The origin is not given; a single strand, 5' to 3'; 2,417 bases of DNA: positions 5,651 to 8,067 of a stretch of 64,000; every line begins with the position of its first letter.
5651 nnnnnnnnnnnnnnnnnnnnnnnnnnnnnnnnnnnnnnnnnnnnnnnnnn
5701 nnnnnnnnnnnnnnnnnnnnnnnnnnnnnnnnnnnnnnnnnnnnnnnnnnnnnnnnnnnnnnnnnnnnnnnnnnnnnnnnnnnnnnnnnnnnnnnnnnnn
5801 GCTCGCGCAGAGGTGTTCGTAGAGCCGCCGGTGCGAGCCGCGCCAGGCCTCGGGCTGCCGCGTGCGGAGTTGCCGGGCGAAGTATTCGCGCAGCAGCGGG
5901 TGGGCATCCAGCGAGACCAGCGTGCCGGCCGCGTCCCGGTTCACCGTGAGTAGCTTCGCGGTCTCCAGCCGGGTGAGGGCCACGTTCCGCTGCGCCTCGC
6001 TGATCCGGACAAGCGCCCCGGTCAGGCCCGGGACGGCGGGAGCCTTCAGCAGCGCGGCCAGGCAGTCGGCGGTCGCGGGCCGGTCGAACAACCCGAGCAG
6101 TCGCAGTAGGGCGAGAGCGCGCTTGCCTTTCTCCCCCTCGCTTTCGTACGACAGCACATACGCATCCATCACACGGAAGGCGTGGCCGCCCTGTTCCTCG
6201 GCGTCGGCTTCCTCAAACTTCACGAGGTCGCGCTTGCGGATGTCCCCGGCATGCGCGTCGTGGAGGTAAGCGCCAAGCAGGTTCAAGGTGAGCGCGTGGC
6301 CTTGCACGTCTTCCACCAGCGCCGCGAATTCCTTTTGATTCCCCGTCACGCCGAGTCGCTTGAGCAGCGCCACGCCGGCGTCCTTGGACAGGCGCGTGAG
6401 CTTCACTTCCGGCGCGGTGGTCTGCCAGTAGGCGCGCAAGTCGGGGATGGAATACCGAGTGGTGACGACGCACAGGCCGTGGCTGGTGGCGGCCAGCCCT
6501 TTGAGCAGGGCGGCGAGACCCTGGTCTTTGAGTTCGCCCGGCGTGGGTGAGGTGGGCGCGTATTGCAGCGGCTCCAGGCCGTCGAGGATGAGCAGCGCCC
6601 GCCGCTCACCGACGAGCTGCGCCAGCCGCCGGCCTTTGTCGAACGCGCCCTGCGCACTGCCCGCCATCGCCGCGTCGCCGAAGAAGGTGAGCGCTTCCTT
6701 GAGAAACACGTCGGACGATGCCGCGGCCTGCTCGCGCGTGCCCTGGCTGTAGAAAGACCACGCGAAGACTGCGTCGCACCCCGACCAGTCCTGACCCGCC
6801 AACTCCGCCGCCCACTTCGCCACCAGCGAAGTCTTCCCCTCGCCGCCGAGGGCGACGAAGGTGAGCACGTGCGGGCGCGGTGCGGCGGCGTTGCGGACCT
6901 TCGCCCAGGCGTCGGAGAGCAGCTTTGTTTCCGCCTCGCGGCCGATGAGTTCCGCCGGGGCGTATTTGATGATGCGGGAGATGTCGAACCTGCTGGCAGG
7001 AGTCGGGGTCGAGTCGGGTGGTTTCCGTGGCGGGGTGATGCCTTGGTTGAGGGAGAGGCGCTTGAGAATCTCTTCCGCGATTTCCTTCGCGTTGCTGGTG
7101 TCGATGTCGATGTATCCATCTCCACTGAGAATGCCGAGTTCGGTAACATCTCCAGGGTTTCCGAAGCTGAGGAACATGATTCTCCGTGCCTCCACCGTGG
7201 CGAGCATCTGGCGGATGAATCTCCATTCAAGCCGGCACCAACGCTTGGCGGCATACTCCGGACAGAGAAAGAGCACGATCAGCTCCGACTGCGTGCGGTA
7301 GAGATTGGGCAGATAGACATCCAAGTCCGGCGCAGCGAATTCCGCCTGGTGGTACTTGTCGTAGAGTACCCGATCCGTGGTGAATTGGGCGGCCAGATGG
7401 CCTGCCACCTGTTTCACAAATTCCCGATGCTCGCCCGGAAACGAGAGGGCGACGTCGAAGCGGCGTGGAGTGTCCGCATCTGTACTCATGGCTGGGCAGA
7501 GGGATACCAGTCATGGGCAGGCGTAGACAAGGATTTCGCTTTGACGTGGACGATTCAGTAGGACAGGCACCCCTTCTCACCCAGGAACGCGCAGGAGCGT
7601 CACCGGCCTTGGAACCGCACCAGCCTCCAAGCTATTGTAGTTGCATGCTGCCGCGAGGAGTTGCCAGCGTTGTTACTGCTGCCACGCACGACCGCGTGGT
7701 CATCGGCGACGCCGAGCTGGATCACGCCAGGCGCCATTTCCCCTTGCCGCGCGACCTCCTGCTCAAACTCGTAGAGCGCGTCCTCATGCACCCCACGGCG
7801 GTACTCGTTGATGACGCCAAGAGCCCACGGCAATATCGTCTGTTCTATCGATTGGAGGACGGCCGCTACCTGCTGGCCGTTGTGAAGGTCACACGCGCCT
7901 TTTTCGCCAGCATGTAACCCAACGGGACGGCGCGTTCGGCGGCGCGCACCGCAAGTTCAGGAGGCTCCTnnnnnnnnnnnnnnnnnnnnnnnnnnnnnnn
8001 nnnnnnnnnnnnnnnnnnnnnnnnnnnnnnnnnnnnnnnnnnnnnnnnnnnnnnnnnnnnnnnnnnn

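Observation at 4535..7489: TIR–NB-ARC–TPR STAND NTPase embedded between toxin–antitoxin-like pairs: candidate NLR-type antiphage defense gene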

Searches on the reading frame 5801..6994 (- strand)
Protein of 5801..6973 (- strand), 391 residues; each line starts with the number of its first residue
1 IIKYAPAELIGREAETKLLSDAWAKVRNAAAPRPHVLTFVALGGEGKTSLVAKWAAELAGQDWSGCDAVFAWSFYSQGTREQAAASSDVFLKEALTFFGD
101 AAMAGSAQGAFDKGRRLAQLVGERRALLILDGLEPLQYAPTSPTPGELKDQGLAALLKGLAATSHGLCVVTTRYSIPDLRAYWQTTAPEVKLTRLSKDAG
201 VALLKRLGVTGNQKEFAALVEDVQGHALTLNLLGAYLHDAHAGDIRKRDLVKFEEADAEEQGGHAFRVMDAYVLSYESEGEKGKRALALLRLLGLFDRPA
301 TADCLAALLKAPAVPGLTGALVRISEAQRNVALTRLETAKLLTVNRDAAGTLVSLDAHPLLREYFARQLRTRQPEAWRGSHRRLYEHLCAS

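Call 28: search_protein_families(library=pfam, proteins=[window:5801-6973:-], max_evalue=10)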
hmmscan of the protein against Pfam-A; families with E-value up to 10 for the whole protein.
seq(391 aa): 2 families
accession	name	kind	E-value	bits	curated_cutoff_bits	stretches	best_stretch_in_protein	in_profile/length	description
PF05729.18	NACHT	-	0.00012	22.4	26.7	1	44-205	10-161/167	NACHT domain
PF13191.12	AAA_16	-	0.00023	22.2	32.6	1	8-161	1-156/167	AAA ATPase domain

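Call 112: predict_structure(alignment_id=A5)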
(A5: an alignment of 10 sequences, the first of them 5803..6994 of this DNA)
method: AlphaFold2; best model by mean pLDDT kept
length: 397 residues; sequences in the alignment: 10
mean_pLDDT: 75.1   pTM: 0.49
mean pLDDT of the five models: 75.1, 72.7, 72.3, 69.7, 65.7
residues with pLDDT >= 90: 71; 70-90: 196; 50-70: 82; < 50: 48
segments of 3 or more residues with pLDDT < 50: 15-18, 37-43, 48-52, 86-88, 148-152, 177-198
pLDDT, mean of each block of 10 residues (from residue 1): 65 53 67 55 48 57 72 75 57 77 90 87 83 72 54 66 72 49 41 45 87 92 90 84 90 85 56 86 90 93 86 92 90 86 85 87 82 88 90 80
secondary structure, 60 per line:
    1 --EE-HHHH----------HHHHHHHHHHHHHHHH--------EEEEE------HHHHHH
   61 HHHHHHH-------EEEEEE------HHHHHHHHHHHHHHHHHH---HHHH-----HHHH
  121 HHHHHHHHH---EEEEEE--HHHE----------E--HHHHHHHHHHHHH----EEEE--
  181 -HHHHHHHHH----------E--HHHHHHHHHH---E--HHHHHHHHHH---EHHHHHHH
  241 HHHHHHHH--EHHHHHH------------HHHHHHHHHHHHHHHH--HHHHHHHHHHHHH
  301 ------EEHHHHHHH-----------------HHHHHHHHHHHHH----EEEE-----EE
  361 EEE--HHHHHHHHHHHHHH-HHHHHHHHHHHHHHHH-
elements in order: H6-9 H20-35 E44-48 H55-67 E75-80 H87-104 H108-111 H117-129 E133-138 H158-170 E175-178 H182-190 H204-213 H220-229 H234-248 H252-257 H270-285 H288-300 H309-315 H333-345 E350-353 E359-363 H366-379 H381-396

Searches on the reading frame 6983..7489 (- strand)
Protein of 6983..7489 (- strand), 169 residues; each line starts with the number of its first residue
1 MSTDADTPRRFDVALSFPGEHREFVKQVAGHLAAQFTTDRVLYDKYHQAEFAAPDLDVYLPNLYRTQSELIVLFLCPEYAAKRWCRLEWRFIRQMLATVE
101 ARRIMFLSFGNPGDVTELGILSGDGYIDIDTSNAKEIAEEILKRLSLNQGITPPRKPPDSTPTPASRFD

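Call 28: search_protein_families(library=pfam, proteins=[window:6983-7489:-], max_evalue=10)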
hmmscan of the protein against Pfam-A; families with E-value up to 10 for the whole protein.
seq(169 aa): 1 family
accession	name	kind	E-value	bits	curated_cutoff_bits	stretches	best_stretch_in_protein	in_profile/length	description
PF13676.11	TIR_2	-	6.9e-09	36.7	28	1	13-136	1-115/122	TIR domain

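Call 47: search_solved_structures(query=A2, max_evalue=10, show_alignments=5)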
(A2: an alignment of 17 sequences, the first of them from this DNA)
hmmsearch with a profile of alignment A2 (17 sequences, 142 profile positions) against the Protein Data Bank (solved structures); distinct sequences matched with E-value up to 10: 22.
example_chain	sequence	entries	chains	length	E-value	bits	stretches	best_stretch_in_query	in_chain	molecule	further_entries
4c6r_A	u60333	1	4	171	0.001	21.8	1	10-96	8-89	DISEASE RESISTANCE PROTEIN RPS4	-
9m0n_A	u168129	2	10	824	0.0013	21.5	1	23-130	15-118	Tetratricopeptide repeat protein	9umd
4c6t_B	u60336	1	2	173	0.0014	21.4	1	13-96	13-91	DISEASE RESISTANCE PROTEIN RPS4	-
5h3c_A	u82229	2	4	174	0.0044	19.8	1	8-122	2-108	Protein SUPPRESSOR OF npr1-1, CONSTITUTIVE 1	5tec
6o0w_A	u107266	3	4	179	0.0075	19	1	10-100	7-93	TIR-NB-LRR type resistance protein RUN1 | Disease resistance protein RUN1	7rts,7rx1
5ku7_A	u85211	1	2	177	0.01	18.6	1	8-95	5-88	TIR-NB-LRR type resistance protein RPV1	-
7vu8_B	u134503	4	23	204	0.019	17.7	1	66-122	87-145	Flax rust resistance protein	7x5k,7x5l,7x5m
3ozi_A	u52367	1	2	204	0.02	17.6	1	66-122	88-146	L6tr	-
7s2z_A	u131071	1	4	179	0.07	15.9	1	10-94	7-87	Disease resistance protein RUN1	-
5teb_A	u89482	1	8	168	0.31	13.8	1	66-121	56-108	Recognition of Peronospora parasitica 1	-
7xoz_A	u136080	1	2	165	0.45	13.3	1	65-97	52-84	ADP-ribosyl cyclase/cyclic ADP-ribose hydrolase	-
7xoz_B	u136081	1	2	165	0.45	13.3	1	65-97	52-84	ADP-ribosyl cyclase/cyclic ADP-ribose hydrolase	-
3jrn_A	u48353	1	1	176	0.49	13.1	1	67-126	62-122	AT1G72930 protein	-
7fcj_A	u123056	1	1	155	0.62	12.8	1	70-115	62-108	SIGIRR protein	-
7jlv_A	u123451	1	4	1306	0.64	12.8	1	3-120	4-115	Disease resistance protein Roq1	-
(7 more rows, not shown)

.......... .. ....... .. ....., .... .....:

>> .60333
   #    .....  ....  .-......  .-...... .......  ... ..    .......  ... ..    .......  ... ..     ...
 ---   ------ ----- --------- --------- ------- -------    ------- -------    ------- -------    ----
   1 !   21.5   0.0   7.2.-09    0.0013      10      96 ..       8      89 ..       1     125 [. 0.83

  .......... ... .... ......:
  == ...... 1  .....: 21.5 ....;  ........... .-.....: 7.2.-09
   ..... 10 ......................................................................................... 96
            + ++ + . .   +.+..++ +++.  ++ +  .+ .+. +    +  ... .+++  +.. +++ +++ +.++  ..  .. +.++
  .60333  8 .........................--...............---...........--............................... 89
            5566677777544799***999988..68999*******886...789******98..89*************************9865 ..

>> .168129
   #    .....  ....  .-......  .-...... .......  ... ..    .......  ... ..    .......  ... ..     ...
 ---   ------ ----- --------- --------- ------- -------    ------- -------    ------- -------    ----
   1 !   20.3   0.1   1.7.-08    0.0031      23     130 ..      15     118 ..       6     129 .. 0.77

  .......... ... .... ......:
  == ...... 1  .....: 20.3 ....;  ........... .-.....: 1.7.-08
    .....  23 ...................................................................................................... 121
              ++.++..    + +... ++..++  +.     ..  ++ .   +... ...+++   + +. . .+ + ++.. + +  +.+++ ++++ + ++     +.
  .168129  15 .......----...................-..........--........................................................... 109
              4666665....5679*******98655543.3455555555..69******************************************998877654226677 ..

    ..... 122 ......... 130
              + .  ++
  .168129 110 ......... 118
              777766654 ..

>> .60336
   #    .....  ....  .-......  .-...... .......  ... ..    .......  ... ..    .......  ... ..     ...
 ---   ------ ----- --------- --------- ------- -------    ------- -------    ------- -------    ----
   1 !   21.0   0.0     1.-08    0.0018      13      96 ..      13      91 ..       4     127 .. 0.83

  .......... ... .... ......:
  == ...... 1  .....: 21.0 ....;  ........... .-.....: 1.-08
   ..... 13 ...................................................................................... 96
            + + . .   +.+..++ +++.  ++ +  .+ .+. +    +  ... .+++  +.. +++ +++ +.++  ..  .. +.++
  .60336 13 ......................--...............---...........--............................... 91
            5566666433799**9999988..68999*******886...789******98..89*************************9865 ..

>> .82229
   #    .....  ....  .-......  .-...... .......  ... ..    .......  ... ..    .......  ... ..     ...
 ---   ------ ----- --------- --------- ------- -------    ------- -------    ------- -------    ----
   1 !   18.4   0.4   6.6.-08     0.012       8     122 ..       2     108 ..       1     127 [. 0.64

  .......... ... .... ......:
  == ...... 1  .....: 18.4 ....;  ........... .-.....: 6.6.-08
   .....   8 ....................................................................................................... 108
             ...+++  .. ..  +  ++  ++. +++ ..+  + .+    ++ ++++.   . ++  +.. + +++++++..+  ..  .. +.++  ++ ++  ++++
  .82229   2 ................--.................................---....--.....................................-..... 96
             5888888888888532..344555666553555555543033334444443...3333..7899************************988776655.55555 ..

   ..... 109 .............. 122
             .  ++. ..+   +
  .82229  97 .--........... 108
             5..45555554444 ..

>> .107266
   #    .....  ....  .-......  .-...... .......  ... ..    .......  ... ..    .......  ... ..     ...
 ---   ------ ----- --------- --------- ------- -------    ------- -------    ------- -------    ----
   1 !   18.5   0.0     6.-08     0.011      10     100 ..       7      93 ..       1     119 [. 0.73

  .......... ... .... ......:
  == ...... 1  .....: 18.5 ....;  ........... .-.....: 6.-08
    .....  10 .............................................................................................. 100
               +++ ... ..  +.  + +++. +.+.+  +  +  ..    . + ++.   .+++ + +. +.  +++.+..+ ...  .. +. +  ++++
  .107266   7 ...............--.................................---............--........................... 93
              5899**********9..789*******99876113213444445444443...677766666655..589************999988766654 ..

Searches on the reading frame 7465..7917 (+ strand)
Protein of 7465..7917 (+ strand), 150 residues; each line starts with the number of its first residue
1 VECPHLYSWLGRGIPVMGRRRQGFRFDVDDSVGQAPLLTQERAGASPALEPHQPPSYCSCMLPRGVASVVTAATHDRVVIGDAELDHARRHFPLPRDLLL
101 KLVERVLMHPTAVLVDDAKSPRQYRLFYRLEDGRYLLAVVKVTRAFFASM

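Call 3: search_protein_families(library=pfam, proteins=[window:7465-7917:+], max_evalue=0.01)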
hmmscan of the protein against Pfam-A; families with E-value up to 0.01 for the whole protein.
window:7465-7917:+ (150 aa): 1 family
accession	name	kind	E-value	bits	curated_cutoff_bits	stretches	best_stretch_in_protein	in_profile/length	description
PF18810.6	PBECR2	-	5.2e-06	27.1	27.1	1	67-144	14-93/120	phage-Barnase-EndoU-ColicinE5/D-RelE like nuclease2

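Call 4: search_protein_families(library=padloc, proteins=[window:7465-7917:+], max_evalue=0.01)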
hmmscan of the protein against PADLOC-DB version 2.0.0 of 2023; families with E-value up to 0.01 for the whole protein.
window:7465-7917:+ (150 aa): 0 families

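Call 5: search_protein_families(library=ncbifam, proteins=[window:7465-7917:+], max_evalue=0.01)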
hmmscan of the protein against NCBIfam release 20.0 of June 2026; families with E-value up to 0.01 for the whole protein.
window:7465-7917:+ (150 aa): 0 families

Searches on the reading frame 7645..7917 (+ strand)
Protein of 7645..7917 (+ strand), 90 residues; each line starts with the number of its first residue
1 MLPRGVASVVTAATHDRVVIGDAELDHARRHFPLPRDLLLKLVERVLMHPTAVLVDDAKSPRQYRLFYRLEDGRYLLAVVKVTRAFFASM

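Call 55: search_protein_families(library=pfam, proteins=[window:7645-7917:+], max_evalue=5)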
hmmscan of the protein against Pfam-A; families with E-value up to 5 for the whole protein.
window:7645-7917:+ (90 aa): 1 family
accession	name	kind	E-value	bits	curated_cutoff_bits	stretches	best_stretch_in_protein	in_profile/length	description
PF18810.6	PBECR2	-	1.3e-06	29.1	27.1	1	7-84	14-93/120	phage-Barnase-EndoU-ColicinE5/D-RelE like nuclease2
